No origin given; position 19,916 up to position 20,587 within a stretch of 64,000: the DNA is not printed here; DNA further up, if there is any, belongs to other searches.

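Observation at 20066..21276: Duplicated two-gene cassette (conserved small protein + PhyH oxygenase) among five PhyH-family paralogs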

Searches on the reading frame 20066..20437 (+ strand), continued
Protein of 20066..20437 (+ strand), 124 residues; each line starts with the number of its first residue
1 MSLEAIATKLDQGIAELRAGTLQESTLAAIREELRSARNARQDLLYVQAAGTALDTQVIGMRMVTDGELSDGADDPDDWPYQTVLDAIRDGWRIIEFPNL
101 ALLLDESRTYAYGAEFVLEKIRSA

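Call 66: fold_search(model_id=the predicted structure, library=pdb)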
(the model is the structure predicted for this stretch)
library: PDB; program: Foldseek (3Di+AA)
matches with E <= 10: 216; with E <= 0.001: 0
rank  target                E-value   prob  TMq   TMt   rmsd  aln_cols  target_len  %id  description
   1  9foi_A                1.9e-01  0.28  0.30  0.20   8.7       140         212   13  Structure of human KCTD1 (released 2025-06-25)
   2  6s4l_D                3.1e-01  0.30  0.34  0.22   7.8       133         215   14  Structure of human KCTD1 (released 2020-07-15)
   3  9fq1_B                4.0e-01  0.51  0.41  0.26   9.1       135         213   12  Structure of the disease-causing mutant P20S of human KCTD1 (released 2025-04-23)
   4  9fq1_A                4.8e-01  0.30  0.37  0.23  10.3       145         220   10  Structure of the disease-causing mutant P20S of human KCTD1 (released 2025-04-23)
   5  9foi_C                5.4e-01  0.20  0.33  0.21   8.5       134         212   13  Structure of human KCTD1 (released 2025-06-25)
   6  9foi_B                6.9e-01  0.18  0.31  0.21   8.7       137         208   12  Structure of human KCTD1 (released 2025-06-25)
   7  9fq1_C                7.3e-01  0.25  0.38  0.25   8.9       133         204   10  Structure of the disease-causing mutant P20S of human KCTD1 (released 2025-04-23)
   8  9n6e_I                7.3e-01  0.11  0.25  0.21  20.1       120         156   14  L9-targeting immunogen bound to three copies of L9 Fab (released 2025-12-10)
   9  6s4l_B                8.8e-01  0.14  0.32  0.21   8.3       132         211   12  Structure of human KCTD1 (released 2020-07-15)
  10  1mgp                  1.0e+00  0.11  0.26  0.15  14.3       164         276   15  Hypothetical protein TM841 from Thermotoga maritima reveals fatty acid binding function (released 2002-09-18)
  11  4xh7                  1.4e+00  0.06  0.21  0.23  13.0       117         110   11  Crystal structure of MUPP1 PDZ4 (released 2015-03-04)
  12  1w4t                  1.5e+00  0.02  0.13  0.09  14.0       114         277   12  X-ray crystallographic structure of Pseudomonas aeruginosa arylamine N-acetyltransferase (released 2005-08-03)
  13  3q1k_B                1.6e+00  0.08  0.24  0.11  11.9       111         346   12  The Crystal Structure of the D-alanyl-alanine Synthetase A from Salmonella enterica Typhimurium Complexed with ADP (released 2011-01-12)
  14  2w9l_B                2.0e+00  0.06  0.19  0.19  13.7        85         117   15  CANINE ADENOVIRUS TYPE 2 FIBRE HEAD IN COMPLEX WITH CAR DOMAIN D1 AND SIALIC ACID (released 2009-03-17)
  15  6m8s_P                2.2e+00  0.07  0.24  0.27   8.4       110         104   12  Crystal structure of the KCTD12 H1 domain in complex with Gbeta1gamma2 subunits (released 2019-02-27)
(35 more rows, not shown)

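Call 77: search_protein_families(library=pfam, proteins=[L032:5488-6267:+, L032:6474-7436:+, L088:1331-2188:+, L084:4140-4994:+], max_evalue=0.001)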
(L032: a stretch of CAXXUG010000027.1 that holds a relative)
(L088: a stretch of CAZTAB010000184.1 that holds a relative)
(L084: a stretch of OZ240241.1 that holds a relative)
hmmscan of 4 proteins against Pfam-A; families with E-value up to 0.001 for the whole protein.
L032:5488-6267:+ (260 aa): 1 family
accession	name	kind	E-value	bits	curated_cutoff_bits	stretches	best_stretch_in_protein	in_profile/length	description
PF03737.21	RraA-like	-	5.6e-23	82.3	24.5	1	45-202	2-151/152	Aldolase/RraA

L032:6474-7436:+ (321 aa): 1 family
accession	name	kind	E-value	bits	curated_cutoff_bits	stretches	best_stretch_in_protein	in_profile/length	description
PF05721.19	PhyH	-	5.6e-20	73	22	1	92-251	49-211/213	Phytanoyl-CoA dioxygenase (PhyH)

L088:1331-2188:+ (286 aa): 1 family
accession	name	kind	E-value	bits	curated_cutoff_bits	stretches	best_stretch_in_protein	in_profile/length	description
PF05721.19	PhyH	-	3.6e-32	112.8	22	1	37-245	2-212/213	Phytanoyl-CoA dioxygenase (PhyH)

L084:4140-4994:+ (284 aa): 1 family
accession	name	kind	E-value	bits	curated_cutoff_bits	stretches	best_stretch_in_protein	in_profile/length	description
PF05721.19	PhyH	-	4.3e-06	27.6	22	1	47-190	42-208/213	Phytanoyl-CoA dioxygenase (PhyH)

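Call 80: search_protein_families(library=padloc, proteins=[window:20066-20437:+], max_evalue=0.01)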
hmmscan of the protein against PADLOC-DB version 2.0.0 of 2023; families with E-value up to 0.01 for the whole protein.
window:20066-20437:+ (124 aa): 0 families

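Call 87: find_encoding_contigs(protein=P0118, flank=7000, max_places=1)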
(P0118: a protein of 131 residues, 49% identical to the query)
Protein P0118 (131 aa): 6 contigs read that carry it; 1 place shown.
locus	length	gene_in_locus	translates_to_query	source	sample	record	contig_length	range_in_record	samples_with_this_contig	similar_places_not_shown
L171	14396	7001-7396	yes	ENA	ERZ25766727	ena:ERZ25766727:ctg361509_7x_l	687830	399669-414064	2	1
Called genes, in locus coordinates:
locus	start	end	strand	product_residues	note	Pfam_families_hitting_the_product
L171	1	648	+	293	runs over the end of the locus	PF01261:AP_endonuc_2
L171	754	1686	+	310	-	PF01261:AP_endonuc_2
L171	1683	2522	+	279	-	PF00702:Hydrolase, PF13419:HAD_2 (weak)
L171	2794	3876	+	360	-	PF13384:HTH_23, PF13518:HTH_28 (weak), PF13551:HTH_29, PF13565:HTH_32, PF13592:HTH_33, PF13358:DDE_3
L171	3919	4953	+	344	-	PF02615:Ldh_2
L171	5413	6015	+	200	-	-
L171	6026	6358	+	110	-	PF01909:NTP_transf_2, PF18765:Polbeta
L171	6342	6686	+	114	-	PF01934:HepT-like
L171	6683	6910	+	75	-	-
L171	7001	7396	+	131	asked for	-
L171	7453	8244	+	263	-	PF03328:HpcH_HpaI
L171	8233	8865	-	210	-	PF03446:NAD_binding_2 (weak), PF03807:F420_oxidored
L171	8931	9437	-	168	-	PF13358:DDE_3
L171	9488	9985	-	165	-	PF13384:HTH_23 (weak), PF13551:HTH_29 (weak), PF13592:HTH_33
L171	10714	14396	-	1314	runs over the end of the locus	PF13145:Rotamase_2 (faint), PF13616:Rotamase_3, PF00639:Rotamase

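Call 92: search_protein_families(library=ncbifam, proteins=[L002:7219-8964:+, L002:1926-2771:+, L002:969-1889:+, L002:2841-3887:+, L002:3995-4912:+], max_evalue=0.00001)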
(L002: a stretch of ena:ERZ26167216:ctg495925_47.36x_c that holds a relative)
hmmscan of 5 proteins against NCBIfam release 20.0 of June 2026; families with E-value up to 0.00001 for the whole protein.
L002:7219-8964:+ (582 aa): 51 families (the best 25 are shown)
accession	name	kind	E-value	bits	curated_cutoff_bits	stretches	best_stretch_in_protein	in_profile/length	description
NF004919.0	PRK06276.1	equivalog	1.5e-128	429.6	866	1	4-558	1-541/582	acetolactate synthase large subunit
TIGR00118.1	acolac_lg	equivalog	4.4e-117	391.9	538.35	1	4-562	1-542/557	biosynthetic-type acetolactate synthase large subunit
NF004710.0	PRK06048.1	equivalog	5.1e-111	371.8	976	1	2-558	6-540/561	acetolactate synthase large subunit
NF006122.0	PRK08266.1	subfamily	1.9e-105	353.4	571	1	1-563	1-532/543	hypothetical protein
NF005039.0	PRK06456.1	equivalog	3.7e-105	352.6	868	1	7-559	5-548/572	acetolactate synthase large subunit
NF005713.0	PRK07525.1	subfamily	9.5e-105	351.2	620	1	2-557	4-564/592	sulfoacetaldehyde acetyltransferase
TIGR03457.1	sulphoacet_xsc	equivalog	1.4e-104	350.5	676.4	1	4-552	2-553/579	sulfoacetaldehyde acetyltransferase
NF006052.0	PRK08199.1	subfamily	2e-100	336.7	539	1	4-560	8-542/559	thiamine pyrophosphate protein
NF006187.0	PRK08322.1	equivalog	4.9e-99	332.2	509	1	4-555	2-528/548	acetolactate synthase large subunit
NF005058.0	PRK06466.1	equivalog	6.5e-99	331.9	951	1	3-550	3-541/574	acetolactate synthase 3 large subunit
NF006319.0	PRK08527.1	equivalog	2.1e-98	330.2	905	1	1-557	1-540/565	acetolactate synthase large subunit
NF005651.0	PRK07418.1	subfamily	8.6e-96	321.5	942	1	3-559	18-563/617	acetolactate synthase large subunit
NF005860.0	PRK07789.1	equivalog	1.3e-94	317.7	881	1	2-560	32-583/615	acetolactate synthase large subunit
NF006016.1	PRK08155.1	equivalog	4.5e-94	315.9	870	1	3-558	2-535/554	acetolactate synthase large subunit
NF006524.0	PRK08978.1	equivalog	2.6e-92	309.9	738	1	4-557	1-526/548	acetolactate synthase 2 catalytic subunit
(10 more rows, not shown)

L002:1926-2771:+ (282 aa): 6 families
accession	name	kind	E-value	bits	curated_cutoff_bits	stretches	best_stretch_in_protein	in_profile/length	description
NF007360.0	PRK09856.1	equivalog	2.5e-16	60.1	305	1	79-256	75-251/276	fructoselysine 3-epimerase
NF041099.2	keto_glucon_epim_IolO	equivalog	1.1e-11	44.6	300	1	77-253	76-246/269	5-keto-L-gluconate epimerase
TIGR04379.1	myo_inos_iolE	equivalog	2.3e-08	34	290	1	157-216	155-214/290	myo-inosose-2 dehydratase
TIGR03234.1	OH-pyruv-isom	equivalog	3.9e-07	29.6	353.45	1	92-254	82-241/254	hydroxypyruvate isomerase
NF051856.1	PsicseEpim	equivalog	9.1e-07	29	300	1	59-252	49-244/287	D-psicose 3-epimerase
NF009688.0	PRK13209.1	subfamily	3.1e-06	26.4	317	1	57-253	58-254/286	L-ribulose-5-phosphate 3-epimerase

L002:969-1889:+ (307 aa): 4 families
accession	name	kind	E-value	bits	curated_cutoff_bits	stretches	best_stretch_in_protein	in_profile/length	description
NF052387.1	Lys_ferment_KCE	equivalog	3.6e-32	111.8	382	1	3-303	1-267/267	3-keto-5-aminohexanoate cleavage enzyme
NF053538.1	DixhxACActTsKce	equivalog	6.6e-26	91.1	430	2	148-303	159-302/310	3,5-dioxohexanoate:acetyl-CoA acetone transferase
NF053568.1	3OXCoAcCUPNH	equivalog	1.1e-18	67.4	350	1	5-304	5-273/274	3-oxoadipate:acetyl-CoA acetyltransferase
NF052389.1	Lys_KAL_CLE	exception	2.9e-16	59.2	725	1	23-303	190-436/440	bifunctional 3-aminobutyryl-CoA ammonia lyase/3-keto-5-aminohexanoate cleavage enzyme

L002:2841-3887:+ (349 aa): 27 families (the best 25 are shown)
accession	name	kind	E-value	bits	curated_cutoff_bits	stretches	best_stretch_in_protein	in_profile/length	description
NF010344.0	PRK13771.1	subfamily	2.9e-64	217.2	349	1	1-337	1-331/334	putative alcohol dehydrogenase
NF041172.1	AcrlCoa_red_Thmprot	equivalog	1.4e-56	191.8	500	1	1-337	1-332/334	acryloyl-CoA reductase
NF041097.1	keto_inos_dh_IolM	equivalog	1.8e-54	184.9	450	1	13-331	40-382/389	scyllo-inosose 3-dehydrogenase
NF003808.0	PRK05396.1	equivalog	8.1e-54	182.7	380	1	1-337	1-338/341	L-threonine 3-dehydrogenase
TIGR00692.1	tdh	equivalog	4.5e-53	180.4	458.35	1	15-338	13-339/340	L-threonine 3-dehydrogenase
TIGR02824.1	quinone_pig3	subfamily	4.4e-51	173.8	296.8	2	116-338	90-324/325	putative NAD(P)H quinone oxidoreductase, PIG3 family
NF047908.1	AldhRedAhr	equivalog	6.6e-48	163.3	470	1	7-337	10-333/335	NADPH-dependent aldehyde reductase Ahr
TIGR03989.1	Rxyl_3153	subfamily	3.4e-47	161.5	440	2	118-335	139-367/370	NDMA-dependent alcohol dehydrogenase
NF006940.0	PRK09422.1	equivalog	3.1e-46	157.9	344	1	1-337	1-333/338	alcohol dehydrogenase AdhP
TIGR03451.1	mycoS_dep_FDH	equivalog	2.2e-43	148.5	512.9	1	2-266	3-279/358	S-(hydroxymethyl)mycothiol dehydrogenase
TIGR03201.1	dearomat_had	equivalog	1.4e-38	132.9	338.65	1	9-340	7-349/349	6-hydroxycyclohex-1-ene-1-carbonyl-CoA dehydrogenase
TIGR02818.1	adh_III_F_hyde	equivalog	9.7e-37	126.9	543.95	2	120-333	140-363/368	S-(hydroxymethyl)glutathione dehydrogenase/class III alcohol dehydrogenase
TIGR02822.1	adh_fam_2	subfamily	1.6e-35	122.8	283.5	1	12-337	14-328/329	zinc-binding alcohol dehydrogenase family protein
TIGR01751.1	crot-CoA-red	equivalog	9.3e-35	120.1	378.55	2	8-215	20-241/398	crotonyl-CoA carboxylase/reductase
TIGR03366.1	HpnZ_proposed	hypoth_equivalog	4.1e-32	111.6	328.1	1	22-272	2-262/315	putative phosphonate catabolism associated alcohol dehydrogenase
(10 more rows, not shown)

L002:3995-4912:+ (306 aa): 1 family
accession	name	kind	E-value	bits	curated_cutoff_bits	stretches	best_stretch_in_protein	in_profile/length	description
NF052480.1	FuconLaconase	equivalog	1.7e-12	47.5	400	1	170-306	142-285/287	L-fucono-1,5-lactonase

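Call 97: search_protein_families(library=pfam, alignment_id=A3, max_evalue=0.1)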
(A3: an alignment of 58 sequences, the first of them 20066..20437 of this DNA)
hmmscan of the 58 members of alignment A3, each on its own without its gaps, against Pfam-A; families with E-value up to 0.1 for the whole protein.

A. member 1, window:20066-20437:+ (124 aa): 0 families

B. families by the number of members that match (of 58 scanned): 5 families
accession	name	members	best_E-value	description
PF15011.11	CA109-like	2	0.0014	Ribosome biogenesis protein C1orf109-like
PF08499.17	PDEase_I_N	2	0.066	3'5'-cyclic nucleotide phosphodiesterase N-terminal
PF00239.26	Resolvase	1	0.04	Resolvase, N terminal domain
PF21109.2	Stonustoxin_helical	1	0.058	Stonustoxin helical domain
PF05301.17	Acetyltransf_16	1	0.091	GNAT acetyltransferase, Mec-17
